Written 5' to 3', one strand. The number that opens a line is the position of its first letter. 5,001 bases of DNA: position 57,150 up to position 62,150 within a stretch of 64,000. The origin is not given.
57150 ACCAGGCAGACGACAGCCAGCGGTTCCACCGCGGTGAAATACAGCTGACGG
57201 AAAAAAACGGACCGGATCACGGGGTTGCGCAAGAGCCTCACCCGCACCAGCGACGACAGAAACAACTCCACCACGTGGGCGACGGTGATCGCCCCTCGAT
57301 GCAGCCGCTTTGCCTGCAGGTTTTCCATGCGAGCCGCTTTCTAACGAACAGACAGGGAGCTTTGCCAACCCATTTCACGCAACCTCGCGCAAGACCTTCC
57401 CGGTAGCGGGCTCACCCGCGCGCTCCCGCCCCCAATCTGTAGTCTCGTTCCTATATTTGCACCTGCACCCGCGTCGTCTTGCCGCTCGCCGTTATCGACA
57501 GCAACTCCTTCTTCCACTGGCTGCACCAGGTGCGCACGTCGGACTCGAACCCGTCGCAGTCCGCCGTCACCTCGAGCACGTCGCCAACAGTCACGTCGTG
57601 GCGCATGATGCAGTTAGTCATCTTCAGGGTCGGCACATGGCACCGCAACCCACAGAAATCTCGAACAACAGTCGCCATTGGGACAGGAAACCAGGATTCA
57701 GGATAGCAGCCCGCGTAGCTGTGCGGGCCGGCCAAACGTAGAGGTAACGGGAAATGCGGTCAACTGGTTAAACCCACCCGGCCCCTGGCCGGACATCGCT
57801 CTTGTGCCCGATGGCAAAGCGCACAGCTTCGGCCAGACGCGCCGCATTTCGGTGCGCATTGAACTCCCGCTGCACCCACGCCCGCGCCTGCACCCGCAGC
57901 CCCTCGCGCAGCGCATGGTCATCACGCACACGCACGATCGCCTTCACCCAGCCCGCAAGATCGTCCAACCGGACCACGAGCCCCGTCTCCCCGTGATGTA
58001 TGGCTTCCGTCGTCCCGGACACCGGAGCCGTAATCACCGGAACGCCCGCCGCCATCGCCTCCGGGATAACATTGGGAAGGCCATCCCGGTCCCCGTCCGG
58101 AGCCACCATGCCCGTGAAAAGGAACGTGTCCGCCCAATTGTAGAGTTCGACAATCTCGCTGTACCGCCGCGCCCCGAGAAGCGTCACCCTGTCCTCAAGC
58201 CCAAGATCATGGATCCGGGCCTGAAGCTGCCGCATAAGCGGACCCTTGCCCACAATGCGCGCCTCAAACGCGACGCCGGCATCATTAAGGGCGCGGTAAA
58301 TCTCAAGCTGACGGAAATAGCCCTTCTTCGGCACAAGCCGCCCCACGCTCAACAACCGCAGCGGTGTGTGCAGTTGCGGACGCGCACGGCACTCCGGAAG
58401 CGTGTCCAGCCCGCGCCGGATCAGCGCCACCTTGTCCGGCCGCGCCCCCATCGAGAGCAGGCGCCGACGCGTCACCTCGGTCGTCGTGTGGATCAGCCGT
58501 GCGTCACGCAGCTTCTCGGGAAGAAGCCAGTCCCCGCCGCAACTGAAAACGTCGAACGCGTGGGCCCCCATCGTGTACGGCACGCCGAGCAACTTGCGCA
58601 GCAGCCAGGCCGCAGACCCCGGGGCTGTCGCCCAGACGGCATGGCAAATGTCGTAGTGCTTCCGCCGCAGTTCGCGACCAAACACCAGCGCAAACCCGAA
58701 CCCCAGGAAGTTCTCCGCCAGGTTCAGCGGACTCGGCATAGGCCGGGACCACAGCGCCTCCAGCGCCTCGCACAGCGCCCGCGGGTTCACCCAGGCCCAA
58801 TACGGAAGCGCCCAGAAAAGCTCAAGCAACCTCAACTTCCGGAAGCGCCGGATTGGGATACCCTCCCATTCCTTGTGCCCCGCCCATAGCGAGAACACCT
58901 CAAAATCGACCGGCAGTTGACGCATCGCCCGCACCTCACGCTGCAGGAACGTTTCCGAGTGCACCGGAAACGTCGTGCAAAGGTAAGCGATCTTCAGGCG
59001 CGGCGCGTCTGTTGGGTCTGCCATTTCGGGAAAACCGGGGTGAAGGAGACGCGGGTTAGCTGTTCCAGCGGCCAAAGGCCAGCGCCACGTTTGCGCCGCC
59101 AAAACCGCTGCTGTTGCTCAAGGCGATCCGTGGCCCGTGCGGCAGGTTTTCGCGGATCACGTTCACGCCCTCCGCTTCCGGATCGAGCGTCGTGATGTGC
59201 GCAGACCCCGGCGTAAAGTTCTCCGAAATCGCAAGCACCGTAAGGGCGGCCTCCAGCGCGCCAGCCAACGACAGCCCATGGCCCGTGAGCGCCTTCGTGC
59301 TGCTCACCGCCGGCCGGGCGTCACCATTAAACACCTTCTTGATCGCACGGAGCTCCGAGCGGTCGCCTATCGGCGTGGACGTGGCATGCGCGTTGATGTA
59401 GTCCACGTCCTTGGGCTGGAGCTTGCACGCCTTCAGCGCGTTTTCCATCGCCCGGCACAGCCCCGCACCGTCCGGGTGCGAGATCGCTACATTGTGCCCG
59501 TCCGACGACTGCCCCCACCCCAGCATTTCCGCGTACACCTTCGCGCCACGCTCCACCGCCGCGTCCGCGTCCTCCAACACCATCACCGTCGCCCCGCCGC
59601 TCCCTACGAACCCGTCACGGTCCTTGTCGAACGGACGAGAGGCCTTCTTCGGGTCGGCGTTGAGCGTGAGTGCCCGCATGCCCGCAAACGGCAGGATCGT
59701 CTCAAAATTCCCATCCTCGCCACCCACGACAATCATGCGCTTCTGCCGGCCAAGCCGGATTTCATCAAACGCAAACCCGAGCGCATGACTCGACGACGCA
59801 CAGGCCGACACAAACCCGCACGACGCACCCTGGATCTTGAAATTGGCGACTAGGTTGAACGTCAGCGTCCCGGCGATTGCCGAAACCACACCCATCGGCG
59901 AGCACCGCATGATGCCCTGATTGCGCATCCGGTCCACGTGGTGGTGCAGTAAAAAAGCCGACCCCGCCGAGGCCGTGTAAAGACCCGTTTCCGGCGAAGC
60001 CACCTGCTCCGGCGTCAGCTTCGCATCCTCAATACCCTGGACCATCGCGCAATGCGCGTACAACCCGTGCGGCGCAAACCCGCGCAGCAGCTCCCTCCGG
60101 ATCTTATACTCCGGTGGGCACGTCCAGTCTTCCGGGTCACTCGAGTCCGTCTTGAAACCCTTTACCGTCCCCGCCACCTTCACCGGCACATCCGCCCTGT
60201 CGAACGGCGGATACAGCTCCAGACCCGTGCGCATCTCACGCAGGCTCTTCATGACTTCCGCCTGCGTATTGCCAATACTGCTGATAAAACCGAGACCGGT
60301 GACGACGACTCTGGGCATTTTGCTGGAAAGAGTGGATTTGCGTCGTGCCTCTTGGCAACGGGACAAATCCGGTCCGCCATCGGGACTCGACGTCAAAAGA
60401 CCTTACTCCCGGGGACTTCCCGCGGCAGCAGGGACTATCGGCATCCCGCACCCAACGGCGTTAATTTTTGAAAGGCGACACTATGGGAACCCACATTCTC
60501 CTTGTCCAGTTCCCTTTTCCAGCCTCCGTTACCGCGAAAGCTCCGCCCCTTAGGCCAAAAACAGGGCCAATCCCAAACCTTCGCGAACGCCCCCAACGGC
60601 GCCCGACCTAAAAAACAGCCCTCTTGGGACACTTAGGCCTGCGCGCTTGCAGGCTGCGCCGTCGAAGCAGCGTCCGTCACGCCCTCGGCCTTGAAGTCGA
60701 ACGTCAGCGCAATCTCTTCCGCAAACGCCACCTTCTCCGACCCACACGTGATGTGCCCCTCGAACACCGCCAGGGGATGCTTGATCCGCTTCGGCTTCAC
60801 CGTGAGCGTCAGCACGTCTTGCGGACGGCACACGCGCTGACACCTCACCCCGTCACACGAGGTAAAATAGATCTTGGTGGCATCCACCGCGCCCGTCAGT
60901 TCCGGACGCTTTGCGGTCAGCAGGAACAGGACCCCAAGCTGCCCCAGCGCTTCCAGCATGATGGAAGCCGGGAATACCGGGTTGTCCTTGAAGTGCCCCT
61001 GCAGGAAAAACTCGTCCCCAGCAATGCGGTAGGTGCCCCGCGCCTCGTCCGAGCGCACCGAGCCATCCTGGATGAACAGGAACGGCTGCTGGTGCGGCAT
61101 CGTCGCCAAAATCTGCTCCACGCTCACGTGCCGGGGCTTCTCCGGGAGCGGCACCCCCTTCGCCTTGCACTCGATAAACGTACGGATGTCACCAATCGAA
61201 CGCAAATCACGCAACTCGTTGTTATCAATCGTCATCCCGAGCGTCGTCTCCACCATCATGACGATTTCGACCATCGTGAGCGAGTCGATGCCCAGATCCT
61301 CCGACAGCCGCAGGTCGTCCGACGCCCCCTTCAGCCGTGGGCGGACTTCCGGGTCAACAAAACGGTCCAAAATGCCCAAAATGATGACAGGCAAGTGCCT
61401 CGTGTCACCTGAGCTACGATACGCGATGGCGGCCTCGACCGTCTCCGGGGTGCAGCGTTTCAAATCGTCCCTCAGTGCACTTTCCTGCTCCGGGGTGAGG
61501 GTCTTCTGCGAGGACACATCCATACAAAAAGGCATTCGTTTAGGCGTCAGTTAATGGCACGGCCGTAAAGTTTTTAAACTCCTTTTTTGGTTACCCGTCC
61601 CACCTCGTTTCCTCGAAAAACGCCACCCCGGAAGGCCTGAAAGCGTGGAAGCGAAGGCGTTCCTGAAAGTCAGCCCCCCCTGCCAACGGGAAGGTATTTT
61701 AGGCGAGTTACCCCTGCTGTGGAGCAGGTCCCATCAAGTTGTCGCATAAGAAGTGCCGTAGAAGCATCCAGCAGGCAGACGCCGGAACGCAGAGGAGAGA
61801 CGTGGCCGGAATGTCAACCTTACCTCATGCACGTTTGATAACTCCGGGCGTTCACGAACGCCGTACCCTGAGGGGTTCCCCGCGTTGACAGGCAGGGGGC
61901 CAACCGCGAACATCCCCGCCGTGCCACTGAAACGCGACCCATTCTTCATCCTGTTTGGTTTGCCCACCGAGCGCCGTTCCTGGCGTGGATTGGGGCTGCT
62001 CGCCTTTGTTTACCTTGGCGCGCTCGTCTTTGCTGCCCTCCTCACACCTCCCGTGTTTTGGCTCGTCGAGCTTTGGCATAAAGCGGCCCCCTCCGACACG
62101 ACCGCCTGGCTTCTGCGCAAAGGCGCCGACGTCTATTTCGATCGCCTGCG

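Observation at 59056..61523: ACP-dehydratase didomain protein paired with a FabB-like ketosynthase: candidate dedicated fatty-acid tailoring module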

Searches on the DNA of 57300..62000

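Call 74: search_rna_families(source=window, start=57300, end=62000, threshold=evalue, max_evalue=1)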
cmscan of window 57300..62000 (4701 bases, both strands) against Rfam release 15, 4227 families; matches with E-value up to 1: 0.
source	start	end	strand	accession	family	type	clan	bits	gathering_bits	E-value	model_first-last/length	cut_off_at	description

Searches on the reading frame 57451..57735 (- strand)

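Call 61: search_protein_families(library=pfam, proteins=[window:57451-57735:-], max_evalue=0.01)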
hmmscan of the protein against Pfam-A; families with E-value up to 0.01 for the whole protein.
window:57451-57735:- (94 aa): 1 family
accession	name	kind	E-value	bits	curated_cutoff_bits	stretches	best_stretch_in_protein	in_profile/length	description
PF01206.22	TusA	-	3.1e-08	33.8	28.6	1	26-93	4-69/70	Sulfurtransferase TusA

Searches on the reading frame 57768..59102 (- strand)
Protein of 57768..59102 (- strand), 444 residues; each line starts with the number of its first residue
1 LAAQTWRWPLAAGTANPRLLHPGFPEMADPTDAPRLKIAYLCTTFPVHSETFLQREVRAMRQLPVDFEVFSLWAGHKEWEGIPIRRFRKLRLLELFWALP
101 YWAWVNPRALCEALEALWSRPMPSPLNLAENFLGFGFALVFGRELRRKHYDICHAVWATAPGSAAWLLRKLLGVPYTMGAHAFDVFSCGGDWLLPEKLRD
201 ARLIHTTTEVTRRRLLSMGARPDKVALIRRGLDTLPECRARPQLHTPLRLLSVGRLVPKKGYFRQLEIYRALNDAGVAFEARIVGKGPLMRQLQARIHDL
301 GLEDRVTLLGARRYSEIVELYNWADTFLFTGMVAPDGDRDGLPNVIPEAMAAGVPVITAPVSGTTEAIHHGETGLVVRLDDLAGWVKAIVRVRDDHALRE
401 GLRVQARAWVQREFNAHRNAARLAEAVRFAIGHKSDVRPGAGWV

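Call 3: search_protein_families(library=pfam, proteins=[window:57768-59102:-], max_evalue=0.01)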
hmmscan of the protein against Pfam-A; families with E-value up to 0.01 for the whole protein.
window:57768-59102:- (444 aa): 5 families
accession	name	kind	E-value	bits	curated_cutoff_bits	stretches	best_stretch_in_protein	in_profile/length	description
PF00534.26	Glycos_transf_1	-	1.8e-27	96.4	26.4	1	246-408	14-171/172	Glycosyl transferases group 1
PF13692.12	Glyco_trans_1_4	-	8.4e-26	91.4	27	1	249-394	3-141/142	Glycosyl transferases group 1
PF13439.12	Glyco_transf_4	-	4e-12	46.9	28.5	1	120-234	43-168/170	Glycosyltransferase Family 4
PF13579.12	Glyco_trans_4_4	-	1.3e-08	35.8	29.7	1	53-231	7-158/158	Glycosyl transferase 4-like domain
PF13524.12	Glyco_trans_1_2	-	8.4e-07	29.5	25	1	300-423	27-142/144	Glycosyl transferase-like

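Call 4: search_protein_families(library=ncbifam, proteins=[window:57768-59102:-], max_evalue=0.01)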
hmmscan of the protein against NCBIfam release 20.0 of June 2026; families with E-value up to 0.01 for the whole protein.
window:57768-59102:- (444 aa): 31 families (the best 25 are shown)
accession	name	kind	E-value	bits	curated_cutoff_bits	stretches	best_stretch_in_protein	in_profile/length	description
NF041876.1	EPS_EpsE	equivalog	9.5e-38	130.4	400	1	38-423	1-389/389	exopolysaccharide biosynthesis GT4 family glycosyltransferase EpsE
TIGR04005.1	wcaL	equivalog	7.2e-35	120.6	537.6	1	203-425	177-401/406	colanic acid biosynthesis glycosyltransferase WcaL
TIGR03088.1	stp2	hypoth_equivalog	6.6e-20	71.5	409.05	1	246-422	193-365/374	TIGR03088 family PEP-CTERM/XrtA system glycosyltransferase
TIGR03999.1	thiol_BshA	equivalog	1e-16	60.8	273.7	1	283-419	234-362/375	N-acetyl-alpha-D-glucosaminyl L-malate synthase BshA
NF038229.1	Glyco4_Geo_Pelo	equivalog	3.1e-16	59.3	400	1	143-426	49-332/338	GPMC system family 4 glycosyltransferase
NF047684.1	TeichurnBiosyTuaC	equivalog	7.7e-16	58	550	1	149-426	108-385/391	teichuronic acid biosynthesis protein TuaC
TIGR04063.1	stp3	hypoth_equivalog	2.5e-15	56.3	442.05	1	199-425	156-390/397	TIGR04063 family PEP-CTERM/XrtA system glycosyltransferase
TIGR03449.1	mycothiol_MshA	equivalog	2.2e-13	49.9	462.5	1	291-428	271-401/406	D-inositol-3-phosphate glycosyltransferase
NF011726.0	PRK15179.1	equivalog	4.2e-13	48.5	733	1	283-419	553-683/694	Vi polysaccharide biosynthesis protein TviE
NF050063.1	ProtGlycPglJ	equivalog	3.3e-12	46.3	500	1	250-421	197-357/363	N-acetylgalactosamine-N,N'-diacetylbacillosaminyl-diphospho-undecaprenol 4-alpha-N-acetylgalactosaminyltransferase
NF007396.0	PRK09922.1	equivalog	6.9e-10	38.3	385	1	211-400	146-331/361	lipopolysaccharide 1,6-galactosyltransferase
NF047880.1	glyco_SdgA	exception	2.3e-09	36.4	800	1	249-402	317-463/488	serine-aspartate repeat adhesin O-glycosyltransferase SdgA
NF046085.1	XrtY_assoc_Gly1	equivalog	3.8e-09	35.9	400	1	193-419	153-373/387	XrtY-associated glycosyltransferase XYAG1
NF041010.1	glycosy_Agl16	equivalog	8.2e-09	34.8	575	1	202-400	135-322/352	glycosylation protein Agl16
NF038011.1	PelF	equivalog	5.9e-08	32.2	100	1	204-393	261-455/489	GT4 family glycosyltransferase PelF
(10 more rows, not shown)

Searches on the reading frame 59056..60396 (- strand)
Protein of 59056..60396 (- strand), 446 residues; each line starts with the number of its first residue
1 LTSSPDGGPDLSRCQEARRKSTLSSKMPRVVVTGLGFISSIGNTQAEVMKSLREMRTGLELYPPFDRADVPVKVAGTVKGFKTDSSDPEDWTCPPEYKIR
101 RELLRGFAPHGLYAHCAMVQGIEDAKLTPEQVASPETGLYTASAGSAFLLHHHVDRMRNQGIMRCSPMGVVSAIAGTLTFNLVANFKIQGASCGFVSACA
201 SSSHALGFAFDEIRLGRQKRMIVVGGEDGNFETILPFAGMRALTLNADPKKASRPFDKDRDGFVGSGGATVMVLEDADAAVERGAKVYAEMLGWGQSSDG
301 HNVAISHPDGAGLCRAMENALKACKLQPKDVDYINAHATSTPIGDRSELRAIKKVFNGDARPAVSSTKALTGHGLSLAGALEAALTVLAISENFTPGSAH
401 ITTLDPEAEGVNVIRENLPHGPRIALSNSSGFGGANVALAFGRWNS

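Call 3: search_protein_families(library=pfam, proteins=[window:59056-60396:-], max_evalue=0.01)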
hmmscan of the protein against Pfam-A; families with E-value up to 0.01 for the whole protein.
window:59056-60396:- (446 aa): 2 families
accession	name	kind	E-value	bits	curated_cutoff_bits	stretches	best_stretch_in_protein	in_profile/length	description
PF02801.28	Ketoacyl-synt_C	-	2.3e-32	111.9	20.8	1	288-401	1-118/119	Beta-ketoacyl synthase, C-terminal domain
PF00109.32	ketoacyl-synt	-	1.6e-28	100.4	20.8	1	28-278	2-250/252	Beta-ketoacyl synthase, N-terminal domain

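Call 4: search_protein_families(library=ncbifam, proteins=[window:59056-60396:-], max_evalue=0.01)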
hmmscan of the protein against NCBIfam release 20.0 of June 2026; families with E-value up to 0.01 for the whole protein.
window:59056-60396:- (446 aa): 21 families
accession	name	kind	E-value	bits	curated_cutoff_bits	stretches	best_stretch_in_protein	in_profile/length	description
NF005935.0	PRK07967.1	equivalog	4.2e-103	345.3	630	1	27-445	1-405/406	beta-ketoacyl-ACP synthase I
TIGR03150.1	fabF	equivalog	1.3e-102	343.6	493.75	1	29-441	2-406/407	beta-ketoacyl-ACP synthase II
NF005589.0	PRK07314.1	subfamily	8.8e-102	340.9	387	1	26-444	2-412/413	beta-ketoacyl-ACP synthase II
NF004970.0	PRK06333.1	subfamily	1.4e-89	300.8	525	1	26-445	2-423/424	beta-ketoacyl-ACP synthase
NF006274.0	PRK08439.1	equivalog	6.8e-79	265.5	621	1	27-441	1-403/406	beta-ketoacyl-ACP synthase II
NF005916.1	PRK07910.1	equivalog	3.9e-69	233.6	560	1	144-443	116-417/418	KasA/KasB family beta-ketoacyl-ACP synthase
NF006587.0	PRK09116.1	equivalog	2.6e-68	230.6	470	1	28-445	2-408/408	beta-ketoacyl-ACP synthase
NF006434.0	PRK08722.1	equivalog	1.1e-63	215.5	759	1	29-443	5-413/414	beta-ketoacyl-ACP synthase II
NF005076.0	PRK06501.1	equivalog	8.6e-59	199.5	629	2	175-442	151-421/425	beta-ketoacyl-ACP synthase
NF005490.0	PRK07103.1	equivalog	1.4e-57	195.6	445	1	26-441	2-410/414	polyketide beta-ketoacyl:acyl carrier protein synthase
NF006618.0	PRK09185.1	subfamily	2.4e-57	194.7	407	1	182-443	144-392/394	beta-ketoacyl-ACP synthase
NF004618.0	PRK05952.1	equivalog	1.6e-51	175.4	455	2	187-444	135-383/384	beta-ketoacyl-ACP synthase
NF058662.1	cispenta_AmcF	equivalog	3.9e-46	157.7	325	1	188-442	118-368/369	cispentacin biosynthesis acyltransferase subunit AmcF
NF041183.1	Pks2_ls1_myc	equivalog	4.1e-25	86.9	2400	1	121-408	101-379/2086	sulfolipid-1 biosynthesis phthioceranic/hydroxyphthioceranic acid synthase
NF045894.1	PKS_plus_SDR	equivalog_domain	4.4e-25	87.5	1740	1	122-436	102-419/1515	type I polyketide synthase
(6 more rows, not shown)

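Call 20: find_homologous_proteins(query=window:59056-60318:-, max_evalue=0.001)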
Query window:59056-60318:- (420 aa): 8000 proteins with E <= 0.001 among 8000 candidates; the best 120 are listed.
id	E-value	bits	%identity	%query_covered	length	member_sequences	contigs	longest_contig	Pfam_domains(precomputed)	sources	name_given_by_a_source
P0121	3.4e-281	950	100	100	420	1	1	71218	PF00109.33,PF02801.29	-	-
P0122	1.4e-185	635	68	99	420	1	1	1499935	PF00109.33,PF02801.29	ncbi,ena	-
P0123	1.4e-185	635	67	99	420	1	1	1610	PF00109.33,PF02801.29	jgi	jgi:3-oxoacyl-[acyl-carrier-protein] synthase-1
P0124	2.1e-185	635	67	99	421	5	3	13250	PF00109.33,PF02801.29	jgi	jgi:3-oxoacyl-[acyl-carrier-protein] synthase-1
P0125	4.2e-185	634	66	99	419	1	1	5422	PF00109.33,PF02801.29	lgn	-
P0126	4.7e-185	633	67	99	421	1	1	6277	PF00109.33,PF02801.29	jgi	jgi:3-oxoacyl-[acyl-carrier-protein] synthase I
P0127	6.6e-185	633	66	99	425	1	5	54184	PF00109.33,PF02801.29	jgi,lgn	-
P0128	8.7e-185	633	66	99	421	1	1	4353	PF00109.33,PF02801.29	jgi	jgi:3-oxoacyl-[acyl-carrier-protein] synthase-1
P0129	3.3e-184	631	67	98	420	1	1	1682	PF00109.33,PF02801.29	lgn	-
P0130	4.5e-184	630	67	99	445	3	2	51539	PF00109.33,PF02801.29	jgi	-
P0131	6.6e-184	630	66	99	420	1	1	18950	PF00109.33,PF02801.29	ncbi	ncbi:MAG: beta-ketoacyl-[acyl-carrier-protein] synthase family protein [Opitutaceae bacterium]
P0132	3.0e-183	627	68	99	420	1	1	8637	PF00109.33,PF02801.29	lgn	-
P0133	5.2e-183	627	67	99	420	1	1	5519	PF00109.33,PF02801.29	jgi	jgi:3-oxoacyl-[acyl-carrier-protein] synthase-1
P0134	9.3e-183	626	67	99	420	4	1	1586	PF00109.33,PF02801.29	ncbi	-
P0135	1.1e-182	626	66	99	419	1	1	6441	PF00109.33,PF02801.29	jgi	jgi:3-oxoacyl-[acyl-carrier-protein] synthase-1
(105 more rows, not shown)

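Call 21: search_solved_structures(query=window:59056-60318:-, max_evalue=1e-20, show_alignments=1)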
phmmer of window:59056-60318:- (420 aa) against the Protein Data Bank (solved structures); distinct sequences matched with E-value up to 1e-20: 82 (the best 60 are shown).
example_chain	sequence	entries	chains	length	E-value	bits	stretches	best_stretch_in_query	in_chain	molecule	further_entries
7pps_A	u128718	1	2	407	4.1e-82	279.5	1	1-419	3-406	3-oxoacyl-[acyl-carrier-protein] synthase 1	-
4xox_A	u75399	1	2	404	9.3e-79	268.5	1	1-418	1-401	3-oxoacyl-ACP synthase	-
3oyt_A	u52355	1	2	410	3.1e-78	266.7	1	1-417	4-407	3-oxoacyl-[acyl-carrier-protein] synthase I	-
3u0f_A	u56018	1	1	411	3.3e-78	266.7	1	1-418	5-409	Beta-ketoacyl synthase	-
3lrf_A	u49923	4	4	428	3.7e-78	266.5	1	1-418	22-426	Beta-ketoacyl synthase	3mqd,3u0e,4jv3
1dd8_A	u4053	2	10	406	4.4e-75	256.4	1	1-415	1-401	BETA-KETOACYL [ACYL CARRIER PROTEIN] SYNTHASE I | KETOACYL SYNTHASE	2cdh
7sqi_A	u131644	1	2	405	1.8e-74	254.3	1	1-415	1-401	Beta-ketoacyl-ACP synthase I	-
1fj4_A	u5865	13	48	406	2e-74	254.2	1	1-415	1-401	BETA-KETOACYL-[ACYL CARRIER PROTEIN] SYNTHASE I | BETA-KETOACYL ACYL CARRIER PROTEIN SYNTHASE I | 3-oxoacyl-[acyl-carrier-protein] synthase I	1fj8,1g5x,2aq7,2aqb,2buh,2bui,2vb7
5kof_B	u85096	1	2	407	2e-74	254.2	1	1-415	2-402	3-oxoacyl-[acyl-carrier-protein] synthase 1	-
2byw_A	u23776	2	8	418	4.3e-74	253.1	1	1-415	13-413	3-OXOACYL-[ACYL-CARRIER-PROTEIN] SYNTHASE I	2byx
7sz9_A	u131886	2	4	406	4.4e-74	253.1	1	3-415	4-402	3-oxoacyl-[acyl-carrier-protein] synthase 1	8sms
1h4f_A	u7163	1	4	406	5.2e-74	252.8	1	1-415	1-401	3-OXOACYL-[ACYL-CARRIER-PROTEIN] SYNTHASE I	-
9mlw_A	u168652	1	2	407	8.1e-74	252.2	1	3-415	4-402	3-oxoacyl-[acyl-carrier-protein] synthase 1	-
1f91_A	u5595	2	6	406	1.3e-73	251.6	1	1-415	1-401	BETA-KETOACYL-[ACYL-CARRIER-PROTEIN] SYNTHASE I | FATTY ACID SYNTHASE, KS DOMAIN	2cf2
1ek4_A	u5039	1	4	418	1.4e-73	251.4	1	1-415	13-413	BETA-KETOACYL [ACYL CARRIER PROTEIN] SYNTHASE I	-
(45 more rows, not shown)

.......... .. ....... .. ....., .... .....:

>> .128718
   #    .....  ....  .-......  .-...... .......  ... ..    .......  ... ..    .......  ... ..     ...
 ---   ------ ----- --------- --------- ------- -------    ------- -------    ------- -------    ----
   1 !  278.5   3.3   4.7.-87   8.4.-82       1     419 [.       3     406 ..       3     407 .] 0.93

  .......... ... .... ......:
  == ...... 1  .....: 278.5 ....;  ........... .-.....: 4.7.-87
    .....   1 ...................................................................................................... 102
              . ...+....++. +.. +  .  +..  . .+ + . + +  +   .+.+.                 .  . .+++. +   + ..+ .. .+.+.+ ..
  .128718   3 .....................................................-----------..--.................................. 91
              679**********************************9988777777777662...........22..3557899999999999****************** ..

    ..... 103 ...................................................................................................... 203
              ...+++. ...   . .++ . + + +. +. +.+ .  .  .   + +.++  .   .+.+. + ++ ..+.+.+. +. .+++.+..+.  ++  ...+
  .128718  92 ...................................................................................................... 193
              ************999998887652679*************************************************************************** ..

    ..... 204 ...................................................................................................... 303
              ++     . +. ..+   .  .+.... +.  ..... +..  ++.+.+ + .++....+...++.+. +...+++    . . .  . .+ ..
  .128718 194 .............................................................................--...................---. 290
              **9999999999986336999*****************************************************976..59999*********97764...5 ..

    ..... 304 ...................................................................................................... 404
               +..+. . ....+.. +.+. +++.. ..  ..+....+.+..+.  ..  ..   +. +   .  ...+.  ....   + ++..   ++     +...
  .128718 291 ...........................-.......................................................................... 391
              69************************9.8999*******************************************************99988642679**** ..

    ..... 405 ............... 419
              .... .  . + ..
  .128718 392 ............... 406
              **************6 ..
